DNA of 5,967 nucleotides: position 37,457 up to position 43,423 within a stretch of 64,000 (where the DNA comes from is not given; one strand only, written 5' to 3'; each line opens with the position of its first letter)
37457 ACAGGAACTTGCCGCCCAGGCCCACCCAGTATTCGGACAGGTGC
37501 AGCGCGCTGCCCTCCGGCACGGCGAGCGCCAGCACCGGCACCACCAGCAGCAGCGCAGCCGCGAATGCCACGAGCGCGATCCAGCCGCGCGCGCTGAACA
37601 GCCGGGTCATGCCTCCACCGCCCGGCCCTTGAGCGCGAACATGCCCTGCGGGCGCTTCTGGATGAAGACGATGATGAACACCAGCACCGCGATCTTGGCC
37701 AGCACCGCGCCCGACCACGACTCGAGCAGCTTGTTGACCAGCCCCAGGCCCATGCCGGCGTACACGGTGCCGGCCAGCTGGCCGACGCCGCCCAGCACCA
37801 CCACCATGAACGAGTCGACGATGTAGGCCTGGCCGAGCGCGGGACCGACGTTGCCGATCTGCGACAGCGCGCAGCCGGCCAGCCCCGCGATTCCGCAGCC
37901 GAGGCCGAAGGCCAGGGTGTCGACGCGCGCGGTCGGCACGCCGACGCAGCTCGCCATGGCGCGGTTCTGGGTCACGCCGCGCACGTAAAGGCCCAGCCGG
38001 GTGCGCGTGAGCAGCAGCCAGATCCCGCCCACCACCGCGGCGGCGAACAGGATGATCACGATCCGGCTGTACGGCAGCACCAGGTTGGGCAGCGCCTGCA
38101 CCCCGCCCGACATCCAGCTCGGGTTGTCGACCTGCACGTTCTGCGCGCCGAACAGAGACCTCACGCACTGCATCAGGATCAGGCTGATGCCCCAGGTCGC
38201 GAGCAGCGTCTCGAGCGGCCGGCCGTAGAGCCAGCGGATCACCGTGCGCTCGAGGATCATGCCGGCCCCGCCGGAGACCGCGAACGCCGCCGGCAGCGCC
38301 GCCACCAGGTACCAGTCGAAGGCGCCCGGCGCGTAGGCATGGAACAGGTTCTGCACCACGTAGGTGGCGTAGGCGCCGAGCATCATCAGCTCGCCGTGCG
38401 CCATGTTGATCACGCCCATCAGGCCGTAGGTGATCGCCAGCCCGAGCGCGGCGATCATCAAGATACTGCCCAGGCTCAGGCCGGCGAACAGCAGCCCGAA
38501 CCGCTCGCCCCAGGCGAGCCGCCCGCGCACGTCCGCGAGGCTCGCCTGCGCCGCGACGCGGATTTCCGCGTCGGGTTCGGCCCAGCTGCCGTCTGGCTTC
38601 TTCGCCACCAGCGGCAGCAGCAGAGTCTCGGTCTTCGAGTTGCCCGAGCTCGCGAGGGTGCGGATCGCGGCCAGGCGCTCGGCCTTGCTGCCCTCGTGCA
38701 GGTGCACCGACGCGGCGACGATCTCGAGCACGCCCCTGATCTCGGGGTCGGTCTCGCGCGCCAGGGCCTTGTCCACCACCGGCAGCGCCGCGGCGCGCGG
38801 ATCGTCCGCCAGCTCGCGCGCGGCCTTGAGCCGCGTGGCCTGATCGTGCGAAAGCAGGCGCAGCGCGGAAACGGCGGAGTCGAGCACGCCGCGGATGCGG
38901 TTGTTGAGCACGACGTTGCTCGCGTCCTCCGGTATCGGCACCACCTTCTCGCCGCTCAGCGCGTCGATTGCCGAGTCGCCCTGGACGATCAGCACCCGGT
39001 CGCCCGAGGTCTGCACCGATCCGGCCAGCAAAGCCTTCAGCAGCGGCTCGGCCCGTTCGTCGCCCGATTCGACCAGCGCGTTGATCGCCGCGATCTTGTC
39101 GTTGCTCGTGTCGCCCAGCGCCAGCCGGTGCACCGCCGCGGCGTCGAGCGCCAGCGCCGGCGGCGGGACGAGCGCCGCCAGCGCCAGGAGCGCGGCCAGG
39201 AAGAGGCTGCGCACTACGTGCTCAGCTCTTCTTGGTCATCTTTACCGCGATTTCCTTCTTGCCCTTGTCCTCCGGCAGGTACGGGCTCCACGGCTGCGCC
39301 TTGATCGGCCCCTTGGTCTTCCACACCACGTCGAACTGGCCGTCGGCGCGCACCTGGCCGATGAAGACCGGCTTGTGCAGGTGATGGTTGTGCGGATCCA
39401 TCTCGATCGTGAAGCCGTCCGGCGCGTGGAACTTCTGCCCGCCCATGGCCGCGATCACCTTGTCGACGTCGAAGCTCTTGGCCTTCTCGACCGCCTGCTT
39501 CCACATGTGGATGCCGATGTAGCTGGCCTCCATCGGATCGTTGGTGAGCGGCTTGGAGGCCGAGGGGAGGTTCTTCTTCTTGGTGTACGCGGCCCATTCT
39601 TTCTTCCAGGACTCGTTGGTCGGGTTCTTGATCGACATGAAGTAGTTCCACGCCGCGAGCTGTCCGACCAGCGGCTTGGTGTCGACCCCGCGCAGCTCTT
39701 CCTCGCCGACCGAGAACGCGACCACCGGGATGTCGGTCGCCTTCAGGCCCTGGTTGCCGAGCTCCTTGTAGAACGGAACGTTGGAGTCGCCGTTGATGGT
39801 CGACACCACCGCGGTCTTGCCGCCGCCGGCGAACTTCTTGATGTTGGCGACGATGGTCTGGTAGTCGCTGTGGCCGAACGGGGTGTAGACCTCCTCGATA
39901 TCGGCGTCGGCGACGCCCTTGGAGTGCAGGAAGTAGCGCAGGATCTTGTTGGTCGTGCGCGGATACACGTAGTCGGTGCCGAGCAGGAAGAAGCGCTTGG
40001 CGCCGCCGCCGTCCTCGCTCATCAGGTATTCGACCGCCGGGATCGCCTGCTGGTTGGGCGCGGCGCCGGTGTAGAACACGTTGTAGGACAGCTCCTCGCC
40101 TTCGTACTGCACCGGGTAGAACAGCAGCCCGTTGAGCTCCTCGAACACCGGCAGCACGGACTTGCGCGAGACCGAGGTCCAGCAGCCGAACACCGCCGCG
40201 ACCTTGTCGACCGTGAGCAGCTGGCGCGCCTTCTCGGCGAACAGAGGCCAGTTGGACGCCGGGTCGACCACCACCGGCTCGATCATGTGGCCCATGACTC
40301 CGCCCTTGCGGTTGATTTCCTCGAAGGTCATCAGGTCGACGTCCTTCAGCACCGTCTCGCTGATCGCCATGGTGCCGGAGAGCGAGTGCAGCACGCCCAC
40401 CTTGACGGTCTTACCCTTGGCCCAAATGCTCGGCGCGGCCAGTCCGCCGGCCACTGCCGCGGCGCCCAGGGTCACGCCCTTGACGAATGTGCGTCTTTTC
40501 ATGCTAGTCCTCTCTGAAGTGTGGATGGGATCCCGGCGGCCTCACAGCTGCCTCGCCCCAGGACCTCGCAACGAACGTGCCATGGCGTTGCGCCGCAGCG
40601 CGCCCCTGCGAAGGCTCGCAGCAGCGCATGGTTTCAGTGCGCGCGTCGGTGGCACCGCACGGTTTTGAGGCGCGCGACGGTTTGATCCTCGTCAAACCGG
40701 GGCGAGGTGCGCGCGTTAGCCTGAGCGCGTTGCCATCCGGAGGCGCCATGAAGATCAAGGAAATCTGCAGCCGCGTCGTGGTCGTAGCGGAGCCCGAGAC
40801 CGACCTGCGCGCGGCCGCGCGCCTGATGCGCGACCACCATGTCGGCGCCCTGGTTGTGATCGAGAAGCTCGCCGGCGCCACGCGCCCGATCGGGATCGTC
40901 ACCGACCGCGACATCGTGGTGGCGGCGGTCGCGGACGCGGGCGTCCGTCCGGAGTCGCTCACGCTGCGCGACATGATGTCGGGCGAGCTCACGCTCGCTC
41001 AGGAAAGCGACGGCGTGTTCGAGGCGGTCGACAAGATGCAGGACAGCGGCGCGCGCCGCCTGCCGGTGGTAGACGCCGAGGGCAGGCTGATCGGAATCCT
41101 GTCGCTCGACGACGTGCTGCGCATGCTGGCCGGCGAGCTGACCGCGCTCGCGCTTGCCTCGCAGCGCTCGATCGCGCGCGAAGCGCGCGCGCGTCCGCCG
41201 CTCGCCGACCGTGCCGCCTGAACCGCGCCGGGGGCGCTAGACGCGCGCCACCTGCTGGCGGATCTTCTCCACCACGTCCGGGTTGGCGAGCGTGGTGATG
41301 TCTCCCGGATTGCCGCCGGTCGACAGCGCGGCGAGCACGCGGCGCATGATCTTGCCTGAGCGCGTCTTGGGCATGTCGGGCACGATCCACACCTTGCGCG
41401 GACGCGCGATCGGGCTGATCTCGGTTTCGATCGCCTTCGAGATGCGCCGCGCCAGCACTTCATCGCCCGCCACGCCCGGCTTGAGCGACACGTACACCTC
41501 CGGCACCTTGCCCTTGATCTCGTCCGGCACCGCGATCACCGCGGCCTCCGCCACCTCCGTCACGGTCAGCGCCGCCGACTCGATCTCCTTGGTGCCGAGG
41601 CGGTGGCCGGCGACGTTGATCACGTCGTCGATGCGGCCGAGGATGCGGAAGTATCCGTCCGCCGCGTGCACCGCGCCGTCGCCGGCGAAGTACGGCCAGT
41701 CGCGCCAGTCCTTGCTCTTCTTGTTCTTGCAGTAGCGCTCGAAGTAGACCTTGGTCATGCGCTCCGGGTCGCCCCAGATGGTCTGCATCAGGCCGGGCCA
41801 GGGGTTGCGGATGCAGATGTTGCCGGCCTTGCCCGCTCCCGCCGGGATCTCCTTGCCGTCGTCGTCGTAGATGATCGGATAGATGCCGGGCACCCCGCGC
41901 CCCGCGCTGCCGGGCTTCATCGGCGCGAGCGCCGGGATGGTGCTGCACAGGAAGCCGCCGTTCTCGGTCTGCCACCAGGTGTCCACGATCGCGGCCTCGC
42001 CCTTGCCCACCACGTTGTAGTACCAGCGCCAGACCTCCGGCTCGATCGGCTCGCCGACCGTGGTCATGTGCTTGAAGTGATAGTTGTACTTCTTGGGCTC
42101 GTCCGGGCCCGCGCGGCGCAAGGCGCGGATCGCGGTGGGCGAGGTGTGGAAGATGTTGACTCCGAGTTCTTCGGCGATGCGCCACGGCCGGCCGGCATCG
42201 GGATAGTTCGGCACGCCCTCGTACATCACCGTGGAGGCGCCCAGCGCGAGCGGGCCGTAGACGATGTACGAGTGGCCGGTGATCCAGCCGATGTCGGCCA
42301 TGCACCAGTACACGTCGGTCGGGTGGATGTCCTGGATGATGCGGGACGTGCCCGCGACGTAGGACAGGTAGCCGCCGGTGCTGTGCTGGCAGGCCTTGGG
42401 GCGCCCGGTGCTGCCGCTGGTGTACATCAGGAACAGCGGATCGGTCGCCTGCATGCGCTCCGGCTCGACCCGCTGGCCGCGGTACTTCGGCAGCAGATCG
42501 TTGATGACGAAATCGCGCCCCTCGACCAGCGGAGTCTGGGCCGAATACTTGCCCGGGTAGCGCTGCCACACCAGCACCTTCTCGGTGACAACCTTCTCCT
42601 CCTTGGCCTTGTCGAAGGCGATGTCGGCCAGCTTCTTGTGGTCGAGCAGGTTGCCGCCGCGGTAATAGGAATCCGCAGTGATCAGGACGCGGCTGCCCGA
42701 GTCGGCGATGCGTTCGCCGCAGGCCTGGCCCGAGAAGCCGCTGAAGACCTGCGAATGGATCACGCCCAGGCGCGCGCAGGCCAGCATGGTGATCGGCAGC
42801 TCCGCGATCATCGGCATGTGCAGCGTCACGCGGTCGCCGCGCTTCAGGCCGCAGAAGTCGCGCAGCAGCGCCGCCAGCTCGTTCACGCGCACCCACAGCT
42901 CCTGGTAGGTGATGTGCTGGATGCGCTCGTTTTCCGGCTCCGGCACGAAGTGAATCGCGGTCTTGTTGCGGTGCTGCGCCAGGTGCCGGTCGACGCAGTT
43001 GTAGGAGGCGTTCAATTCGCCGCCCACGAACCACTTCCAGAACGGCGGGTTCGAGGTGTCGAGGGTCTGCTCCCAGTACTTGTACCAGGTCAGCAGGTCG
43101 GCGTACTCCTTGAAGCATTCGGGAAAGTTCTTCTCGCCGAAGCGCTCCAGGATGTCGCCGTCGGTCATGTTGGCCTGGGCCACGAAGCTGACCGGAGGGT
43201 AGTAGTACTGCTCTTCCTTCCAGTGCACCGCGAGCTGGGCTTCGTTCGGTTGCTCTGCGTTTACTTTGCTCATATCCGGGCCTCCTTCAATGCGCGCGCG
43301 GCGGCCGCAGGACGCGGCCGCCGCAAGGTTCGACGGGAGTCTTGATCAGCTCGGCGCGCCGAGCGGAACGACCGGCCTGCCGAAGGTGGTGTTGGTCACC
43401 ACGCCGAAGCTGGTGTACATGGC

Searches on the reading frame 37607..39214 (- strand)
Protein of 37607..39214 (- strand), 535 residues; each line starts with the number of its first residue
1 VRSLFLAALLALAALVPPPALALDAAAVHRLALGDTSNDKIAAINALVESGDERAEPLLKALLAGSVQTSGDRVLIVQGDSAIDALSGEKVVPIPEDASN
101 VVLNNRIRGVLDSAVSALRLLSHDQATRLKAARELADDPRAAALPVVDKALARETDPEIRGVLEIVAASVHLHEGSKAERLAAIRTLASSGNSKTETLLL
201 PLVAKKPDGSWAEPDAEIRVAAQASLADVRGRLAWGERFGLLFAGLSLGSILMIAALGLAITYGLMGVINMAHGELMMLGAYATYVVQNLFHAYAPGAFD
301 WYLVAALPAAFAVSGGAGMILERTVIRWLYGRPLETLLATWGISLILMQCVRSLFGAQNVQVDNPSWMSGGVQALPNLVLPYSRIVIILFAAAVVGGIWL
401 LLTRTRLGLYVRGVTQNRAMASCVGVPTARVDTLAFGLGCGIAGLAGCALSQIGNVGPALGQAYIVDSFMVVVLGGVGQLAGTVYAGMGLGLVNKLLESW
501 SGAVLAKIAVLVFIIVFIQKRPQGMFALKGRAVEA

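Call 52: search_protein_families(library=pfam, proteins=[window:37607-39214:-], max_evalue=0.00001)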
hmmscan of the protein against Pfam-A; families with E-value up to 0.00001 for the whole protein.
window:37607-39214:- (535 aa): 1 family
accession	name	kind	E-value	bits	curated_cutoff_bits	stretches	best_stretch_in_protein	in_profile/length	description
PF02653.21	BPD_transp_2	-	1.1e-42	146.5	26.8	1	242-517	2-265/269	Branched-chain amino acid transport system / permease component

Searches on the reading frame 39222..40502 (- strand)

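Call 58: search_protein_families(library=pfam, proteins=[window:39222-40502:-], max_evalue=0.00001)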
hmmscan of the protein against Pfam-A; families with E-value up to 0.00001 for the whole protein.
window:39222-40502:- (426 aa): 2 families
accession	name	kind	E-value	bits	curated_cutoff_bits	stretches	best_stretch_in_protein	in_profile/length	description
PF13433.12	Peripla_BP_5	-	4e-158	526.7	27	1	33-409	1-361/363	Periplasmic binding protein domain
PF13458.12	Peripla_BP_6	-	1.1e-66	226.3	31.7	1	32-389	1-343/343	Periplasmic binding protein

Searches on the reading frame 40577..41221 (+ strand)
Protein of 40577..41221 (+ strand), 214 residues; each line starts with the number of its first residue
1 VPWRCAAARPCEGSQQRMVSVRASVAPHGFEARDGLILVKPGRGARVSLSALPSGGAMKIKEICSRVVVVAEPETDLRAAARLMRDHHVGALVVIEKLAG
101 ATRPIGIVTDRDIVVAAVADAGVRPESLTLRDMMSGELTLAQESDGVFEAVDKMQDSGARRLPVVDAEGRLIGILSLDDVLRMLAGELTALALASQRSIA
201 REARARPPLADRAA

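Call 58: search_protein_families(library=pfam, proteins=[window:40577-41221:+], max_evalue=0.00001)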
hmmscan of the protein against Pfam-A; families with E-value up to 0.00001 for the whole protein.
window:40577-41221:+ (214 aa): 1 family
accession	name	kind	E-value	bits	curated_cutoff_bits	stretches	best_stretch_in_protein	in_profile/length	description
PF00571.33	CBS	-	4.4e-25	88.2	24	2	131-185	2-56/57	CBS domain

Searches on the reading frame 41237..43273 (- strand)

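Call 58: search_protein_families(library=pfam, proteins=[window:41237-43273:-], max_evalue=0.00001)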
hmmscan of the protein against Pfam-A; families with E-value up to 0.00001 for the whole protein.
window:41237-43273:- (678 aa): 3 families
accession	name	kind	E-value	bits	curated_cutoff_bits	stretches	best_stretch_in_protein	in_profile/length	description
PF00501.34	AMP-binding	-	2.4e-79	267.3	29.9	1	95-500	2-384/384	AMP-binding enzyme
PF13193.12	AMP-binding_C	-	1.7e-22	80.6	24.5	1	563-641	1-76/76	AMP-binding enzyme C-terminal domain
PF16177.11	ACAS_N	-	2e-14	53.6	27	1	50-93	12-55/55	Acetyl-coenzyme A synthetase N-terminus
